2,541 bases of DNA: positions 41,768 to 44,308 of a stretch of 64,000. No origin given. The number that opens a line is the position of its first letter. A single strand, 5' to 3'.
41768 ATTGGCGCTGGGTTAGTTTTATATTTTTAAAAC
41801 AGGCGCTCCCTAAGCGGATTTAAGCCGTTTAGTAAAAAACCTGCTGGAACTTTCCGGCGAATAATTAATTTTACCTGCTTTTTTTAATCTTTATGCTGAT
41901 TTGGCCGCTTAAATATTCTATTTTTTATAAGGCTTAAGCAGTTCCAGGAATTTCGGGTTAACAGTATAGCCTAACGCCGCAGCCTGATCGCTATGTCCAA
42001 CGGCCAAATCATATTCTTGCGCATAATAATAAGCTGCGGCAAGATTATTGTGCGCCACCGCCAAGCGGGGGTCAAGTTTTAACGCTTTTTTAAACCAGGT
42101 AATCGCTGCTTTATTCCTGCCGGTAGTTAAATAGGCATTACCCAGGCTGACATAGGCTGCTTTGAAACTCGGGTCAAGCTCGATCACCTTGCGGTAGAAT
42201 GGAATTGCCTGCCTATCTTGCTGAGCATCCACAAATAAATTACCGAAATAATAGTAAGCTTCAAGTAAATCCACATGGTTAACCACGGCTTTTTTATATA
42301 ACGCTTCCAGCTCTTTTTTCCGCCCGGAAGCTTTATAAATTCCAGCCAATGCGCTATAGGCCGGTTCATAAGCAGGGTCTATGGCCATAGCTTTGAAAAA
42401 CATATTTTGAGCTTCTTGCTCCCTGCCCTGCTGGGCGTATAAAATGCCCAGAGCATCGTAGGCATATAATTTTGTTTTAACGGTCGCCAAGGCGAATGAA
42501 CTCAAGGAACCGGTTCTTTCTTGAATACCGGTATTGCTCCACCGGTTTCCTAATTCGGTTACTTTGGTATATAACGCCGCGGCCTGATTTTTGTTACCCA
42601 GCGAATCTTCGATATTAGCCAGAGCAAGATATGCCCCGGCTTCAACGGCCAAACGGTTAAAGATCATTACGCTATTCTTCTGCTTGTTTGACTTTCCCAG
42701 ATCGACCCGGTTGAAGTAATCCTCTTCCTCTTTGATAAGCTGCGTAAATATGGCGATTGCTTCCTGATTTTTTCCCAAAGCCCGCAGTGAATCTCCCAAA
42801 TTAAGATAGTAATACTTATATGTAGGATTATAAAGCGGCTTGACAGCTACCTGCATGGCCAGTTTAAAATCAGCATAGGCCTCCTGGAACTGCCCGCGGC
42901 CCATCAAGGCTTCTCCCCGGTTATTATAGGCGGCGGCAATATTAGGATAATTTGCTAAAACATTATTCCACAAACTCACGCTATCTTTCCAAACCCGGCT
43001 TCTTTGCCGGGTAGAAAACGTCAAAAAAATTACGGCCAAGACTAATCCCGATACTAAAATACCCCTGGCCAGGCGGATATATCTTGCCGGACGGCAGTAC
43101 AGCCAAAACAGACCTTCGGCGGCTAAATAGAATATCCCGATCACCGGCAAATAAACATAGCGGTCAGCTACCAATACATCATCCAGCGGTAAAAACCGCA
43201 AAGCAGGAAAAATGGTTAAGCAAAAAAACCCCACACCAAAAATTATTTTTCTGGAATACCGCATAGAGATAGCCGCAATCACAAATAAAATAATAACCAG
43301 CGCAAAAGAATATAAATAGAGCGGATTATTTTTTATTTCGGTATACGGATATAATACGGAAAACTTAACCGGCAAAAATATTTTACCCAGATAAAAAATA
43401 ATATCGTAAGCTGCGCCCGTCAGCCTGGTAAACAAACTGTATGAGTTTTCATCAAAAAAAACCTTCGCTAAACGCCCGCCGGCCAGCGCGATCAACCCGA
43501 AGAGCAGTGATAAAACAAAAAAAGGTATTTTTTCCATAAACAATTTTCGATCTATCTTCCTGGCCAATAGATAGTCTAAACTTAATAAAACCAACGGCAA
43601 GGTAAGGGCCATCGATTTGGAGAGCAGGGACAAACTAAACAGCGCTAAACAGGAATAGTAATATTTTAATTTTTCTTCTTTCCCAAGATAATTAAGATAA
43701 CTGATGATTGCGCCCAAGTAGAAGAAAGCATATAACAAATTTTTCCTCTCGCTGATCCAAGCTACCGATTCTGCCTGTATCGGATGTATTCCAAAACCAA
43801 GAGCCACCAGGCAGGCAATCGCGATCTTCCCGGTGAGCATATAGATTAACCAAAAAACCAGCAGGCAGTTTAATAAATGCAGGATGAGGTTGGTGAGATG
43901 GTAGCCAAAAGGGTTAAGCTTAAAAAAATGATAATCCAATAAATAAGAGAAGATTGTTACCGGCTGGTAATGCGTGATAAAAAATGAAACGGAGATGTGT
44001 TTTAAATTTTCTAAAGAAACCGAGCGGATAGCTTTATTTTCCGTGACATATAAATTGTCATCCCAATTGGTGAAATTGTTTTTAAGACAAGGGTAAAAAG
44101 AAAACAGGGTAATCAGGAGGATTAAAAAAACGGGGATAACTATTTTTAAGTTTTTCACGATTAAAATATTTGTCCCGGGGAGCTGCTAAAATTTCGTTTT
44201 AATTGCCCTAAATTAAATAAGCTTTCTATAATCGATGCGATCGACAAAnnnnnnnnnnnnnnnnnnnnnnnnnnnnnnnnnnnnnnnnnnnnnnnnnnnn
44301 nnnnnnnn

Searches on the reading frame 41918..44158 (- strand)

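Call 7: search_protein_families(library=pfam, proteins=[window:41918-44158:-], max_evalue=0.001)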
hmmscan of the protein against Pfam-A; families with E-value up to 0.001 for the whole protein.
window:41918-44158:- (746 aa): 14 families
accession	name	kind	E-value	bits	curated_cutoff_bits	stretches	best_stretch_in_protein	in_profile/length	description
PF13424.12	TPR_12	-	1.7e-23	83.1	30.1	1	407-474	2-71/77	Tetratricopeptide repeat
PF00515.34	TPR_1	-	3e-23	81.1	27.8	2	668-698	3-33/34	Tetratricopeptide repeat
PF07719.23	TPR_2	-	5.4e-23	79.6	27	1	668-698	3-33/34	Tetratricopeptide repeat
PF13181.12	TPR_8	-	6.3e-23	79.4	25.7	1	668-697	3-32/34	Tetratricopeptide repeat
PF13176.12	TPR_7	-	1.3e-19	68.9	27.9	0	668-697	1-32/36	Tetratricopeptide repeat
PF13414.12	TPR_11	-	3.6e-16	59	26.8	2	673-711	1-39/42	TPR repeat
PF13431.12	TPR_17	-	6.3e-16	57.7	24.4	0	654-686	1-33/34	Tetratricopeptide repeat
PF13428.12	TPR_14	-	4.2e-14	52.1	23.5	0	667-708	2-43/44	Tetratricopeptide repeat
PF14559.12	TPR_19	-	1.2e-13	51.6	25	1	649-697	8-56/68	Tetratricopeptide repeat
PF13432.12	TPR_16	-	1.1e-12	48.6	32.7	1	639-697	4-62/65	Tetratricopeptide repeat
PF13374.12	TPR_10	-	3.4e-12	46.4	27.5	0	408-438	2-32/42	Tetratricopeptide repeat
PF13174.12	TPR_6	-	1.6e-05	25.7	26.3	0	451-477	3-29/33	Tetratricopeptide repeat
PF03704.23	BTAD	-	0.00031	21.5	22.1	0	555-624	53-122/146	Bacterial transcriptional activator domain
PF12895.13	ANAPC3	-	0.00094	19.8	27.2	0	646-721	3-77/82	Anaphase-promoting complex, cyclosome, subunit 3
